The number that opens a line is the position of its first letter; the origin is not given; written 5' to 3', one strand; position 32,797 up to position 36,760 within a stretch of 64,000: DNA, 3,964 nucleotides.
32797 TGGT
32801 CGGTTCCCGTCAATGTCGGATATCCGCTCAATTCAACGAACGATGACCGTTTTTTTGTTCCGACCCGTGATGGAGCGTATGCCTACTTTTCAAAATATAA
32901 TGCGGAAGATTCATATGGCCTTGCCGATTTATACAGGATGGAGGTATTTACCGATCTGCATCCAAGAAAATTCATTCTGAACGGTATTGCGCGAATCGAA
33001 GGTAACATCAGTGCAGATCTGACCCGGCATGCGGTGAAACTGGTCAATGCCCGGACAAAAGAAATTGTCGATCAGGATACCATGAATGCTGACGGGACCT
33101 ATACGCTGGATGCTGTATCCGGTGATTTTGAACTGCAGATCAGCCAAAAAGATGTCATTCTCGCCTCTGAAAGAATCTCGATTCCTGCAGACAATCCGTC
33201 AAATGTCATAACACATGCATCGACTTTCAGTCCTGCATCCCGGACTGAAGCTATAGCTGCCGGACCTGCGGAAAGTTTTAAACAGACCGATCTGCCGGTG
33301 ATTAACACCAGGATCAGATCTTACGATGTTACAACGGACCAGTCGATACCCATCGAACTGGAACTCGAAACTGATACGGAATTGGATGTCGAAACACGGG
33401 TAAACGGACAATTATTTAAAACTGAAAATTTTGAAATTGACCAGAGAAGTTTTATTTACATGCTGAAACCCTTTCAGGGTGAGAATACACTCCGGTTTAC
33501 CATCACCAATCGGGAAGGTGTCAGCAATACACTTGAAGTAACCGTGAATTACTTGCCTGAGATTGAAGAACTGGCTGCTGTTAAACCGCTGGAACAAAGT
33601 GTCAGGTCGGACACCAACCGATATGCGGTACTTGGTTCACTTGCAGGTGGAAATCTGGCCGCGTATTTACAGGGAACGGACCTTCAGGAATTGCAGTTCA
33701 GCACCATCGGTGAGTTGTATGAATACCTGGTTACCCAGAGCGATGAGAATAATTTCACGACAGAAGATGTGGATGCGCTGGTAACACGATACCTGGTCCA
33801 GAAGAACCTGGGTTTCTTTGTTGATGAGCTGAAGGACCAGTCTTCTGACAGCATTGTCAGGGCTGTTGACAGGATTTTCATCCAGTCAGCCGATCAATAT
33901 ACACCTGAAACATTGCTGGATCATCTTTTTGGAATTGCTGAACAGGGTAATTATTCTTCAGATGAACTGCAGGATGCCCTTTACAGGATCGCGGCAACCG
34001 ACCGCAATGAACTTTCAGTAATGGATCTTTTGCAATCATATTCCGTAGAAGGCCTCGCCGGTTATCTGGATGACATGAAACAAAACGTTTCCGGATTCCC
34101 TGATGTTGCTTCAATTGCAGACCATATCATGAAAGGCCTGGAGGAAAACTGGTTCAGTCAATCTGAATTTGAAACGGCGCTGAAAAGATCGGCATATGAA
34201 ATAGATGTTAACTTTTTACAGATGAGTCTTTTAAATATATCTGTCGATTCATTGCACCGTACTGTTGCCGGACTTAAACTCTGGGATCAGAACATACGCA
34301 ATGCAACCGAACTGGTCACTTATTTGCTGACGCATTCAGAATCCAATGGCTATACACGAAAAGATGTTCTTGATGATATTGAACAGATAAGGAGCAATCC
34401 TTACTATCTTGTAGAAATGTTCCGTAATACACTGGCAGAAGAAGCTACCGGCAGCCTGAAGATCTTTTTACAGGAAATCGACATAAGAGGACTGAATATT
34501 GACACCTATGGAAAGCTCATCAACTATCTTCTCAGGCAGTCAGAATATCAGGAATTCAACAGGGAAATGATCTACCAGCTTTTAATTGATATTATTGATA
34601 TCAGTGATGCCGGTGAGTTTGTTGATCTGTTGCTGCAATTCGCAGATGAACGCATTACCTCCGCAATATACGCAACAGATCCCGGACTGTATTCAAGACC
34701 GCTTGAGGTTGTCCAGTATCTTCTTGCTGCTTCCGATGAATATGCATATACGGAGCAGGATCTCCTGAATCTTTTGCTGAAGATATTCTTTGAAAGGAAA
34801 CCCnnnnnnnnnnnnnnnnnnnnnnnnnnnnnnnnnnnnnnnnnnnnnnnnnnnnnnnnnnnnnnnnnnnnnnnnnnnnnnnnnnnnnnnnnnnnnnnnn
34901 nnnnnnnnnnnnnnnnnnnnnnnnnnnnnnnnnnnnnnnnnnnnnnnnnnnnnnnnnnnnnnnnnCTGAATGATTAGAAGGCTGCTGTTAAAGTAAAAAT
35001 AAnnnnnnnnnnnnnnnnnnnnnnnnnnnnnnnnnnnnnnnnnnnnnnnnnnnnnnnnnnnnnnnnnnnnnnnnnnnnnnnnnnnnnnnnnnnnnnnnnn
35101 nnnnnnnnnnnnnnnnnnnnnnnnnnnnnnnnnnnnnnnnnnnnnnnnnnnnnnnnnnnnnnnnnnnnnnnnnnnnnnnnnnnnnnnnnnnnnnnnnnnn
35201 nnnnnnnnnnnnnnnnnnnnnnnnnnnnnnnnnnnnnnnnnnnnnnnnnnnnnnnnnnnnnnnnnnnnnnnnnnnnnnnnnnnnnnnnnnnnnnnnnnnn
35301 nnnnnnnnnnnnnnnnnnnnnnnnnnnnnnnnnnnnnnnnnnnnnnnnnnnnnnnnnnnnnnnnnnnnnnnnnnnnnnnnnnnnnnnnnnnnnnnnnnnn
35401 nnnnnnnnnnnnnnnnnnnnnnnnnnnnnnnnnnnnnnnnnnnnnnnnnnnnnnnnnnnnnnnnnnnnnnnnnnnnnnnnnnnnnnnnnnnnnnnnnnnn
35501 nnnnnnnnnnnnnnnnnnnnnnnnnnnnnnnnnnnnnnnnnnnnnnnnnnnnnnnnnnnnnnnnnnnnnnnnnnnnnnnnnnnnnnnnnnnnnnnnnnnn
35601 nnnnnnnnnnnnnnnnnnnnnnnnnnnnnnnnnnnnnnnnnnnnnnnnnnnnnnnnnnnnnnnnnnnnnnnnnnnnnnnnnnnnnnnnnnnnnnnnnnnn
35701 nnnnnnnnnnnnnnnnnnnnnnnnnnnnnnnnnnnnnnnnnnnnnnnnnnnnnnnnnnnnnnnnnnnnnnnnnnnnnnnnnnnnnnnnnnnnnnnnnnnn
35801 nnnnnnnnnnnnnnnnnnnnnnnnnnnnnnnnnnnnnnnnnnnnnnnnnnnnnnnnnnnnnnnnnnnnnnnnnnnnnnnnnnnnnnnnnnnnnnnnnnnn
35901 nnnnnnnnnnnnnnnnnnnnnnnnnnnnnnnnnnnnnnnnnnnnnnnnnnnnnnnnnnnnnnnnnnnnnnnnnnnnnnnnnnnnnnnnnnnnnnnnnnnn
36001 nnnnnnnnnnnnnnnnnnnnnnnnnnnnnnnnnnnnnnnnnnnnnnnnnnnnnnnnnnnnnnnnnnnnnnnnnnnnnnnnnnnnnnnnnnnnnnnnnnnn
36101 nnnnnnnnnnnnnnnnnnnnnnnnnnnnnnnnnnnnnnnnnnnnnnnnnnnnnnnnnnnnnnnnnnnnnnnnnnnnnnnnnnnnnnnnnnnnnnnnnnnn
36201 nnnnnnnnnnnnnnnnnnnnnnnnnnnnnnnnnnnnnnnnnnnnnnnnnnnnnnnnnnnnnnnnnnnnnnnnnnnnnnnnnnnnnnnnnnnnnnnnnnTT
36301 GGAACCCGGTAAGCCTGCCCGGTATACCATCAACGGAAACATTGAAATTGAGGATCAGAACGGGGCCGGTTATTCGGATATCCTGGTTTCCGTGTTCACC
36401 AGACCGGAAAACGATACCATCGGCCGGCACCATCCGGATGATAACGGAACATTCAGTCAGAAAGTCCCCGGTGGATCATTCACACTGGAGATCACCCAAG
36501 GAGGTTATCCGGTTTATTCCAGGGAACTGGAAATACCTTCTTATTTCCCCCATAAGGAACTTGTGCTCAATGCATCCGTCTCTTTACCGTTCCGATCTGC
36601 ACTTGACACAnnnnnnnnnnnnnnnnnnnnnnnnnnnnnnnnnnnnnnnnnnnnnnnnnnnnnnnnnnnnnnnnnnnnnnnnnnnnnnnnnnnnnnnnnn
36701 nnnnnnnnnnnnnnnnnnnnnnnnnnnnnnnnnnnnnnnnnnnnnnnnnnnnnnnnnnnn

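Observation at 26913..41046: Ten-gene co-directional envelope locus: candidate undescribed glycan / peptidoglycan-tethering system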

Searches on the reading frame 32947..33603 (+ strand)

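Call 65: search_protein_families(library=pfam, proteins=[window:32947-33603:+], max_evalue=10)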
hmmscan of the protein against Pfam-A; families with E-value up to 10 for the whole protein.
seq(219 aa): 3 families
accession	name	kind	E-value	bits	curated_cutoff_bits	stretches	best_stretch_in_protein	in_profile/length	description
PF17963.7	Big_9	-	8.1e-05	23.9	23.6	1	115-201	2-89/89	Bacterial Ig domain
PF13715.12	CarbopepD_reg_2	-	0.003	18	32.2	1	17-87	1-72/88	CarboxypepD_reg-like domain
PF13620.12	CarboxypepD_reg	-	0.052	14.3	32.3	1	30-87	19-77/82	Carboxypeptidase regulatory-like domain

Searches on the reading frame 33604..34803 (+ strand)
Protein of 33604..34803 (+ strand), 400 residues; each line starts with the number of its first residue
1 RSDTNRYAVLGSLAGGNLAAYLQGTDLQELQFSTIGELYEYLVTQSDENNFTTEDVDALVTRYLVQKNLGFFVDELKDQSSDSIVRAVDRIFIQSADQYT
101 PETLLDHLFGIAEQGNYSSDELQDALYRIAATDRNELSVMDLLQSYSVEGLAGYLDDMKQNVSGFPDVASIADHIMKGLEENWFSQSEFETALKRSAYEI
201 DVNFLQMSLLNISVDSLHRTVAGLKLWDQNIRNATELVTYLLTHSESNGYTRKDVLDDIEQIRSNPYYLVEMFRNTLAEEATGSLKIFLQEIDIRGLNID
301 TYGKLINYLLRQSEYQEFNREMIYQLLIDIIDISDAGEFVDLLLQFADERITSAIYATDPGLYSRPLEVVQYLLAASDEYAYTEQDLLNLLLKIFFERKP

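Call 64: search_solved_structures(query=window:33604-34803:+, max_evalue=10)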
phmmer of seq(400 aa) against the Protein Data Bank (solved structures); distinct sequences matched with E-value up to 10: 0.

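Call 65: search_protein_families(library=pfam, proteins=[window:33604-34803:+], max_evalue=10)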
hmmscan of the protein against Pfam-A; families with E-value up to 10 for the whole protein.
seq(400 aa): 3 families
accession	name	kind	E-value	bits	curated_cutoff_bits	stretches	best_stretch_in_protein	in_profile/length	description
PF23191.1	WH_MCM3_C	-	0.024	15.3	27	1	159-195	24-60/77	MCM3-like, winged helix domain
PF07244.20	POTRA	-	0.045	14.9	21.3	1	88-129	3-43/79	Surface antigen variable number repeat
PF23563.1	TRIP13_N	-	0.19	12.3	27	1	44-98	11-66/88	TRIP13 N-terminal domain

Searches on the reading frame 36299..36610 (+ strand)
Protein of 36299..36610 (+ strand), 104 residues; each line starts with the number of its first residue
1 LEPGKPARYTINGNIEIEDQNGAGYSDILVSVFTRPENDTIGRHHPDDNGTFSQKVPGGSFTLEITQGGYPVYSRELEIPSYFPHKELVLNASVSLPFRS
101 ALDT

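Call 65: search_protein_families(library=pfam, proteins=[window:36299-36610:+], max_evalue=10)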
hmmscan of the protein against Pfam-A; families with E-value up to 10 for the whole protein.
seq(104 aa): 3 families
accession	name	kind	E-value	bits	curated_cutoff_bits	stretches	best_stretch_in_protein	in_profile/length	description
PF13620.12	CarboxypepD_reg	-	0.00099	19.9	32.3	1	17-75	6-64/82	Carboxypeptidase regulatory-like domain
PF13715.12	CarbopepD_reg_2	-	0.041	14.3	32.2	1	45-81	29-66/88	CarboxypepD_reg-like domain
PF08400.16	phage_tail_N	-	0.25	11.8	26.6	1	39-74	36-71/134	Prophage tail fibre N-terminal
